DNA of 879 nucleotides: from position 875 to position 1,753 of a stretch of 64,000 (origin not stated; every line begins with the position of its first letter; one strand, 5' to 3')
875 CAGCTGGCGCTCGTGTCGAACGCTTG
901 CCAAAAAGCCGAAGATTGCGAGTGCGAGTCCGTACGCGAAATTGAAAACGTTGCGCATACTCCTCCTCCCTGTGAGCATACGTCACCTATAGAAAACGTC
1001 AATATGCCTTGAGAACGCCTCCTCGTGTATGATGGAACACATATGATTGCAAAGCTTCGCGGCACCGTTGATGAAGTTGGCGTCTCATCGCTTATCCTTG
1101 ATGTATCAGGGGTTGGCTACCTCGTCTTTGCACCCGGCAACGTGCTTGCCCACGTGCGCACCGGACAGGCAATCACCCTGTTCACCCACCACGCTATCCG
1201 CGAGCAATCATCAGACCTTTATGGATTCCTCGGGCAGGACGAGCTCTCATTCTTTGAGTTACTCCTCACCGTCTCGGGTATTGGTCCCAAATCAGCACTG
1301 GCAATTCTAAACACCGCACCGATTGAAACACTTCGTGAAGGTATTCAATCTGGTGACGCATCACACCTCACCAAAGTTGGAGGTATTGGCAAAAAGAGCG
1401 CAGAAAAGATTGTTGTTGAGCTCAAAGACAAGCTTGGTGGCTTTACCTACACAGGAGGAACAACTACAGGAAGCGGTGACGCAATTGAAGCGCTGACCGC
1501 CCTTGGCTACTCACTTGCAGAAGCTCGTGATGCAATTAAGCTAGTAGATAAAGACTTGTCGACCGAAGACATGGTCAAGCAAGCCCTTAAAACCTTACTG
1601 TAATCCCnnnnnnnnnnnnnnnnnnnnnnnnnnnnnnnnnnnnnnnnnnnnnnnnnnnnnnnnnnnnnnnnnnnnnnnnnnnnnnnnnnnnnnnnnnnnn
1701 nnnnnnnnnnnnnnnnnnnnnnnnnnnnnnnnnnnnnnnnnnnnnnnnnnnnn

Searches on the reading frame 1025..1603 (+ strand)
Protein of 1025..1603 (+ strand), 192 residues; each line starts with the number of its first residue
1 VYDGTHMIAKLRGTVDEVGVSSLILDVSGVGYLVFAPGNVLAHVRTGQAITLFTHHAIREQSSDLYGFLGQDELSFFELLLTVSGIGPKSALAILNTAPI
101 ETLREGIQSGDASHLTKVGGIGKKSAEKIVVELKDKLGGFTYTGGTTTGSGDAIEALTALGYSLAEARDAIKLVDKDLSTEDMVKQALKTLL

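Call 62: search_protein_families(library=pfam, proteins=[window:1025-1603:+], max_evalue=0.001)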
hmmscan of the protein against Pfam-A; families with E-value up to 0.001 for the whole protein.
window:1025-1603:+ (192 aa): 5 families
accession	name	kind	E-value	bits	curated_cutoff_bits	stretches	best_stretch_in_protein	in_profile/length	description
PF01330.27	RuvA_N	-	4.2e-19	68.8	23.6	1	7-67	1-61/61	RuvA N terminal domain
PF14520.12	HHH_5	-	6.5e-17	62.2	27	1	77-135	1-57/57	Helix-hairpin-helix domain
PF07499.19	RuvA_C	-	5.5e-13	49.6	24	1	151-191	4-46/47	RuvA, C-terminal domain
PF00633.29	HHH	-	6.5e-06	26.2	24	0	78-96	11-29/30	Helix-hairpin-helix motif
PF12836.13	HHH_3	-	3.9e-05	24.1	27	0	111-141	12-41/65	Helix-hairpin-helix motif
